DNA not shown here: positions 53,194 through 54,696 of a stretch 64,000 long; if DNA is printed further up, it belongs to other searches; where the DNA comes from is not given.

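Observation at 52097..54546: Tandem pair of MiaB-family radical SAM proteins without TRAM domains next to a ketosynthase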

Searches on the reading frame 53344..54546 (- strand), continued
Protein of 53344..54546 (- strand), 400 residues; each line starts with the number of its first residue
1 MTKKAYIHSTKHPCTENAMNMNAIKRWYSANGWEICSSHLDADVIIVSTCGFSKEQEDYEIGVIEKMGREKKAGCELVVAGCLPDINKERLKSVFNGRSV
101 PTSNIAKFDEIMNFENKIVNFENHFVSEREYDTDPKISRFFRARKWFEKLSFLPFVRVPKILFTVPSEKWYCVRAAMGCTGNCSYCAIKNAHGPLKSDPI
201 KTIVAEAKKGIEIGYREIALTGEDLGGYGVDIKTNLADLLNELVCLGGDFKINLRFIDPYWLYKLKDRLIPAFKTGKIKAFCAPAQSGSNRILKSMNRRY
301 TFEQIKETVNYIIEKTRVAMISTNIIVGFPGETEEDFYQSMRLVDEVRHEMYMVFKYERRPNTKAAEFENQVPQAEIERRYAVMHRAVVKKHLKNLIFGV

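Call 58: search_protein_families(library=pfam, proteins=[L046:15741-16034:+, L046:16039-17478:+, L001:12462-14657:+, L048:17213-18382:-], max_evalue=0.01)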
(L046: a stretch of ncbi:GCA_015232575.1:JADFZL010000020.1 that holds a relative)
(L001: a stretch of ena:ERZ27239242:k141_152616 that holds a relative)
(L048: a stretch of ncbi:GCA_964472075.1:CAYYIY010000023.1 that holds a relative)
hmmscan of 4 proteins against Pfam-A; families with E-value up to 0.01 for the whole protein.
L046:15741-16034:+ (97 aa): 0 families

L046:16039-17478:+ (479 aa): 3 families
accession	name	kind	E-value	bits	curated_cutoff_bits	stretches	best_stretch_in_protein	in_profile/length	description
PF04055.27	Radical_SAM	-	2.8e-17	63.8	29.5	1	80-239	2-150/166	Radical SAM superfamily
PF13353.11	Fer4_12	-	1.4e-05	25.8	22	1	83-197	13-116/137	4Fe-4S single cluster domain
PF13186.11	SPASM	-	0.01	16.6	21.5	0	322-356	1-35/67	Iron-sulfur cluster-binding domain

L001:12462-14657:+ (731 aa): 0 families

L048:17213-18382:- (389 aa): 0 families

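Call 74: search_protein_families(library=pfam, proteins=[L012:5765-7840:+, L012:7844-8737:+, L012:8769-9893:+, L012:11211-11867:+, L012:11876-13003:+, L012:16197-17432:+, L011:2174-2854:-, L011:2870-4324:-, L011:4338-5435:-, L011:6684-8597:-], max_evalue=0.001)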
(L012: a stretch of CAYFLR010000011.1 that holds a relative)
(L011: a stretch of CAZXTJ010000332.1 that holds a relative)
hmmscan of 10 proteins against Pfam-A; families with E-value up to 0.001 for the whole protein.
L012:5765-7840:+ (691 aa): 0 families

L012:7844-8737:+ (297 aa): 8 families
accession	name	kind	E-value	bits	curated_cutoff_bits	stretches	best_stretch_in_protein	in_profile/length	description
PF13489.12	Methyltransf_23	-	2.5e-26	92.8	27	1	94-242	15-161/164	Methyltransferase domain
PF08241.18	Methyltransf_11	-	2.7e-18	66.8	21.2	1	106-198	1-95/95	Methyltransferase domain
PF08242.18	Methyltransf_12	-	1.2e-16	61.7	30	1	106-196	1-98/98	Methyltransferase domain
PF13847.12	Methyltransf_31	-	9.8e-15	54.9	27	1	100-215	2-127/145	Methyltransferase domain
PF13649.12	Methyltransf_25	-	1.1e-14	55.3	27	1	106-194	2-97/97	Methyltransferase domain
PF07021.18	MetW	-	4.6e-07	30.1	21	1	94-186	6-98/193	Methionine biosynthesis protein MetW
PF08003.17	Methyltransf_9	-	5.4e-05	22.7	23.8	1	97-198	110-217/315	Protein of unknown function (DUF1698)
PF01135.25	PCMT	-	0.00013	22.3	20.3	1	68-147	41-121/210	Protein-L-isoaspartate(D-aspartate) O-methyltransferase (PCMT)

L012:8769-9893:+ (374 aa): 2 families
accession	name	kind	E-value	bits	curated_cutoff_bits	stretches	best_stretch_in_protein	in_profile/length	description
PF07228.17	SpoIIE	-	3.6e-28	99.2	25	1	174-372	1-191/192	Stage II sporulation protein E (SpoIIE)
PF13672.11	PP2C_2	-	0.00074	19.5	24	0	190-355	45-207/209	Protein phosphatase 2C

L012:11211-11867:+ (218 aa): 13 families
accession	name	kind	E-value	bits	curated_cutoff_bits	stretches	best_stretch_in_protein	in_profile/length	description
PF13847.12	Methyltransf_31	-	9.3e-20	71.2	27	1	40-150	1-111/145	Methyltransferase domain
PF13649.12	Methyltransf_25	-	8.2e-19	68.5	27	1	46-144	1-97/97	Methyltransferase domain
PF08242.18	Methyltransf_12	-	6.3e-16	59.4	30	1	47-146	1-98/98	Methyltransferase domain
PF08241.18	Methyltransf_11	-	2.5e-15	57.3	21.2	1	47-148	1-95/95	Methyltransferase domain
PF13489.12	Methyltransf_23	-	9.5e-15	55.1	27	1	36-150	16-118/164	Methyltransferase domain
PF01209.24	Ubie_methyltran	-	2e-11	44.2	20.1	1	12-165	15-168/233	ubiE/COQ5 methyltransferase family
PF05175.20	MTS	-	1.3e-09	38.3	23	1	34-148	21-138/170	Methyltransferase small domain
PF02353.26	CMAS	-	3.5e-09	36.8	27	1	39-148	59-164/273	Mycolic acid cyclopropane synthetase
PF06325.19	PrmA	-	1.2e-08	35.3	22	1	39-146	158-256/296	Ribosomal protein L11 methyltransferase (PrmA)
PF07021.18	MetW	-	1.7e-05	25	21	1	34-110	5-83/193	Methionine biosynthesis protein MetW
PF01135.25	PCMT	-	2.1e-05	24.8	20.3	1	36-127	67-158/210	Protein-L-isoaspartate(D-aspartate) O-methyltransferase (PCMT)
PF01728.25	FtsJ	-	6.3e-05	23.4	24.1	1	40-147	19-136/181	FtsJ-like methyltransferase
PF03848.20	TehB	-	7.3e-05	22.7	20.4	1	40-149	29-133/193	Tellurite resistance protein TehB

L012:11876-13003:+ (375 aa): 11 families
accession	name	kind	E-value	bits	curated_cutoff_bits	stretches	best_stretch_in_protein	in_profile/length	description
PF03599.22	CdhD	-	8.7e-15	54.8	24.8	1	24-145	264-385/387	CO dehydrogenase/acetyl-CoA synthase delta subunit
PF13484.11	Fer4_16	-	3.1e-08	34.7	30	0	335-354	1-20/66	4Fe-4S double cluster binding domain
PF13187.11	Fer4_9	-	3.7e-08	33.7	27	1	305-351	1-52/52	4Fe-4S dicluster domain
PF13183.11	Fer4_8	-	5.7e-07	30.4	27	0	303-320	51-68/68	4Fe-4S dicluster domain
PF12838.12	Fer4_7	-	5.9e-07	30.3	27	1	305-350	1-52/52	4Fe-4S dicluster domain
PF00037.32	Fer4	-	9.7e-07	28.8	21.1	0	335-351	7-23/24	4Fe-4S binding domain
PF13237.11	Fer4_10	-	7.8e-06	26.2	25.5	1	304-347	7-53/53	4Fe-4S dicluster domain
PF13534.11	Fer4_17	-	1.6e-05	25.8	22.2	0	283-320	23-60/61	4Fe-4S dicluster domain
PF12837.12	Fer4_6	-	5e-05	23.5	25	0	304-320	7-23/24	4Fe-4S binding domain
PF12798.12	Fer4_3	-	7.3e-05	23.8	27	0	306-319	1-14/15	4Fe-4S binding domain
PF14697.11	Fer4_21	-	0.00023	21.7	35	1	303-351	5-57/59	4Fe-4S dicluster domain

L012:16197-17432:+ (411 aa): 1 family
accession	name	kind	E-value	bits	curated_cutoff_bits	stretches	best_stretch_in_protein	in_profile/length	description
PF16469.10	NPA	-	4.9e-11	43.8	27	0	333-373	30-71/123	Nematode polyprotein allergen ABA-1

L011:2174-2854:- (226 aa): 1 family
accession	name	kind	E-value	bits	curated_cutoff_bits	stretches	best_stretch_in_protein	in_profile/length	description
PF12483.13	GIDE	-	3.6e-17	62.7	23.6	1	76-217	5-158/160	E3 Ubiquitin ligase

L011:2870-4324:- (484 aa): 2 families
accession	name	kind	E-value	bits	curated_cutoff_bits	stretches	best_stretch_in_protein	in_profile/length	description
PF04055.27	Radical_SAM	-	1.8e-15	57.9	29.5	1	90-242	2-146/166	Radical SAM superfamily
PF13353.11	Fer4_12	-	1e-05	26.3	22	1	93-206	13-118/137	4Fe-4S single cluster domain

L011:4338-5435:- (365 aa): 11 families
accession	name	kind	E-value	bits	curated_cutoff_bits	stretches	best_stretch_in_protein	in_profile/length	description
PF13484.11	Fer4_16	-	1.1e-07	32.9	30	0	294-313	2-21/66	4Fe-4S double cluster binding domain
PF13187.11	Fer4_9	-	3.4e-07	30.6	27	1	293-339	1-52/52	4Fe-4S dicluster domain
PF03599.22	CdhD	-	9.1e-07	28.4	24.8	1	19-112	265-360/387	CO dehydrogenase/acetyl-CoA synthase delta subunit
PF13183.11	Fer4_8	-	9.5e-07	29.7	27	0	287-308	47-68/68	4Fe-4S dicluster domain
PF00037.32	Fer4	-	1.9e-06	27.9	21.1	1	291-308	5-22/24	4Fe-4S binding domain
PF12838.12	Fer4_7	-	3.2e-06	28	27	1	294-338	2-52/52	4Fe-4S dicluster domain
PF13237.11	Fer4_10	-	7.7e-06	26.2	25.5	1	291-335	6-53/53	4Fe-4S dicluster domain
PF13534.11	Fer4_17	-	1.6e-05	25.8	22.2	0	282-308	34-60/61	4Fe-4S dicluster domain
PF25160.1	LdpA_Fe-S-bd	-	1.9e-05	24.8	27.6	1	289-310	23-44/49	LdpA Fe-S cluster-binding domain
PF14697.11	Fer4_21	-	4.5e-05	23.9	35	0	288-305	35-52/59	4Fe-4S dicluster domain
PF17179.9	Fer4_22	-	0.00013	23.2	27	0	290-308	77-95/95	4Fe-4S dicluster domain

L011:6684-8597:- (637 aa): 7 families
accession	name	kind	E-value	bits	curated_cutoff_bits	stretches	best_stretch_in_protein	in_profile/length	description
PF02775.26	TPP_enzyme_C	-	2.4e-21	76.5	21.9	1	405-549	1-151/151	Thiamine pyrophosphate enzyme, C-terminal TPP binding domain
PF01855.24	POR_N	-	1.9e-06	28.2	27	1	29-176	2-153/231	Pyruvate flavodoxin/ferredoxin oxidoreductase, thiamine diP-bdg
PF13237.11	Fer4_10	-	4.1e-06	27.1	25.5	1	572-618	4-53/53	4Fe-4S dicluster domain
PF14697.11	Fer4_21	-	1.9e-05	25.1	35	1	572-621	3-56/59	4Fe-4S dicluster domain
PF00037.32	Fer4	-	3.3e-05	24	21.1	1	600-622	1-23/24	4Fe-4S binding domain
PF12797.12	Fer4_2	-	3.8e-05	23.8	24.5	0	600-618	3-21/22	4Fe-4S binding domain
PF12838.12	Fer4_7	-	0.00023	22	27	1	576-620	1-51/52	4Fe-4S dicluster domain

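Call 79: search_protein_representatives(protein=window:53344-54546:-)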
Query: 400 residues. Proteins with E-value up to 0.001 (for the whole library): 19677; up to 1e-10: 11371; up to 1e-30: 1655. The best 150 are listed.
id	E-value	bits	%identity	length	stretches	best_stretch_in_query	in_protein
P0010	6.3e-175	598.1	63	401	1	1-398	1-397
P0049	9.0e-139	479.1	53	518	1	3-399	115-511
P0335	2.5e-133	461.2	50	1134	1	3-397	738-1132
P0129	1.4e-89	317.1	40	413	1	7-383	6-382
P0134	3.0e-86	306.2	38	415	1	6-381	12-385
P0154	9.1e-80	284.8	35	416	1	4-382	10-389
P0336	7.2e-78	278.5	57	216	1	3-210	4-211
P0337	1.5e-76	274.2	37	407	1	1-393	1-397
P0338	3.2e-76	273.1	35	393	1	3-382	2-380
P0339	6.0e-74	265.6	38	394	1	10-385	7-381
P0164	2.0e-72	260.7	38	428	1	3-386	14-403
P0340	1.3e-71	257.9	35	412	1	3-396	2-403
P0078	1.2e-70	254.8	36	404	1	3-396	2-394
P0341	3.4e-70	253.3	36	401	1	10-382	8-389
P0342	3.7e-70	253.2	39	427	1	13-391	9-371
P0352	1.0e-64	235.2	34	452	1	7-392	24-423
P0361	4.8e-62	226.5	36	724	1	14-384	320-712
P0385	1.1e-58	215.4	37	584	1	25-396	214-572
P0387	2.4e-58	214.3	29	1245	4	169-388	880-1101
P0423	1.7e-55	204.9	35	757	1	3-392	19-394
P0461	2.4e-53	197.8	32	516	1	10-386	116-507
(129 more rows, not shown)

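Call 80: search_protein_families(library=pfam, proteins=[P0335, P0361, P0385, P0387, P0423, P0049, P0461, P0352], max_evalue=0.001)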
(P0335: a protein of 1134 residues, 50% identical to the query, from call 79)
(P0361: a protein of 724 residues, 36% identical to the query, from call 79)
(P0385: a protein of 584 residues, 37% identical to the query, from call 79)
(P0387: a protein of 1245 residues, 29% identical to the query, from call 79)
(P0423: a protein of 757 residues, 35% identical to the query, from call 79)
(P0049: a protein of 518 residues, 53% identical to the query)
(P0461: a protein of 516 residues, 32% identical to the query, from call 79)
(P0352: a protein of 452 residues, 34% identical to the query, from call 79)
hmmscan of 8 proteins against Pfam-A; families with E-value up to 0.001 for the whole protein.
P0335 (1134 aa): 6 families
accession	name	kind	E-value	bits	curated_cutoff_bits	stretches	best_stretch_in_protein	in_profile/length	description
PF03176.21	MMPL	-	2.8e-29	102.6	20.5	2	76-294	77-301/333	MMPL family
PF04055.27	Radical_SAM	-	2.2e-15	57.7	29.5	1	911-1077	4-164/166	Radical SAM superfamily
PF00919.26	UPF0004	-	5.8e-10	39.5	27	1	743-825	3-85/98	Uncharacterized protein family UPF0004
PF12349.14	Sterol-sensing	-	9.4e-10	39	22.3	1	171-303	13-146/153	Sterol-sensing domain of SREBP cleavage-activation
PF00873.25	ACR_tran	-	3e-07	29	28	1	558-710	332-488/1021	AcrB/AcrD/AcrF family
PF02460.24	Patched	-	1.7e-06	28.3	23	0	578-709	25-155/156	Patched SSD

P0361 (724 aa): 2 families
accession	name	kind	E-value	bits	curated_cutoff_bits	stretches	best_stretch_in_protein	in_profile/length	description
PF04055.27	Radical_SAM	-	1.5e-15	58.2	29.5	1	499-671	1-165/166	Radical SAM superfamily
PF00919.26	UPF0004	-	5.1e-12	46.1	27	1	314-399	3-88/98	Uncharacterized protein family UPF0004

P0385 (584 aa): 2 families
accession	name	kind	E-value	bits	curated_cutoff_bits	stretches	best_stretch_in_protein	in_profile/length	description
PF04055.27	Radical_SAM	-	6.6e-19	69.1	29.5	1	350-520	2-166/166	Radical SAM superfamily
PF00919.26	UPF0004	-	4.2e-12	46.4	27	1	213-284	19-91/98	Uncharacterized protein family UPF0004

P0387 (1245 aa): 3 families
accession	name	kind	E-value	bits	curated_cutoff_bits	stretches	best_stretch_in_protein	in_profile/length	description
PF04055.27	Radical_SAM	-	3.7e-35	122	29.5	2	886-1055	3-162/166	Radical SAM superfamily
PF00919.26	UPF0004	-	3.6e-18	65.8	27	2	356-431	5-82/98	Uncharacterized protein family UPF0004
PF02873.21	MurB_C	-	7.1e-09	36.2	27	1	211-285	26-99/99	UDP-N-acetylenolpyruvoylglucosamine reductase, C-terminal domain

P0423 (757 aa): 2 families
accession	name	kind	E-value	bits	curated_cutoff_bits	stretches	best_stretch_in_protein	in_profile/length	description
PF04055.27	Radical_SAM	-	1.6e-18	67.9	29.5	1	177-347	2-166/166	Radical SAM superfamily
PF00919.26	UPF0004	-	1.9e-14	53.9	27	1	28-106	8-89/98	Uncharacterized protein family UPF0004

P0049 (518 aa): 2 families
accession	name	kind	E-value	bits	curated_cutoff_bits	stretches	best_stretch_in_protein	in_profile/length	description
PF04055.27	Radical_SAM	-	1.9e-20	74.1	29.5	1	287-455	3-165/166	Radical SAM superfamily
PF00919.26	UPF0004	-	9.2e-12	45.3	27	1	125-207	8-90/98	Uncharacterized protein family UPF0004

P0461 (516 aa): 2 families
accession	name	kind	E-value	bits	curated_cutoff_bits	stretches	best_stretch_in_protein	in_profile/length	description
PF04055.27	Radical_SAM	-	2.1e-17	64.2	29.5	1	296-461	5-164/166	Radical SAM superfamily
PF00919.26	UPF0004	-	1.7e-12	47.6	27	1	119-201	8-90/98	Uncharacterized protein family UPF0004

P0352 (452 aa): 2 families
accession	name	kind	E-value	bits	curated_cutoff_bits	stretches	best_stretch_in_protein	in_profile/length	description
PF04055.27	Radical_SAM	-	4.2e-19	69.8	29.5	1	205-375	2-166/166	Radical SAM superfamily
PF00919.26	UPF0004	-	3.4e-17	62.7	27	1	23-108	1-86/98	Uncharacterized protein family UPF0004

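Call 81: find_encoding_contigs(protein=P0335, flank=9000, max_places=2)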
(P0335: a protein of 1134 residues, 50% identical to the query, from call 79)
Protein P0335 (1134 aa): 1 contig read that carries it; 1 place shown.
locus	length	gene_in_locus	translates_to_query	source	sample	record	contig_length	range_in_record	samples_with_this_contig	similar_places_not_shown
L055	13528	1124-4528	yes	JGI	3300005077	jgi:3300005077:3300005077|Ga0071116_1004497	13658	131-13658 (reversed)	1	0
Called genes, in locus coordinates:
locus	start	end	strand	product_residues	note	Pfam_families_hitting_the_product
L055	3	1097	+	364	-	?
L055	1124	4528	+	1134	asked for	PF03176:MMPL, PF02460:Patched (faint), PF12349:Sterol-sensing, PF03176:MMPL, PF00873:ACR_tran (weak), PF00919:UPF0004, PF04055:Radical_SAM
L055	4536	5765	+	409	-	PF00919:UPF0004, PF04055:Radical_SAM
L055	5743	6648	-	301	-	PF00037:Fer4 (weak), PF12797:Fer4_2 (faint), PF12798:Fer4_3 (faint), PF12838:Fer4_7 (weak), PF13187:Fer4_9 (weak), PF13237:Fer4_10, PF14697:Fer4_21 (weak), PF00881:Nitroreductase, +5 more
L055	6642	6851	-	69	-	PF01361:Tautomerase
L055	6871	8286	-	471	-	PF02310:B12-binding, PF04055:Radical_SAM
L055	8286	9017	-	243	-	PF00106:adh_short, PF01370:Epimerase (weak), PF08659:KR, PF13561:adh_short_C2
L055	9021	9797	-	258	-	PF00198:2-oxoacid_dh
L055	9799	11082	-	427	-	PF00109:ketoacyl-synt, PF02801:Ketoacyl-synt_C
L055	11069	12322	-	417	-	PF00109:ketoacyl-synt, PF00108:Thiolase_N (faint), PF02801:Ketoacyl-synt_C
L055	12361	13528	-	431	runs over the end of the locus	PF04055:Radical_SAM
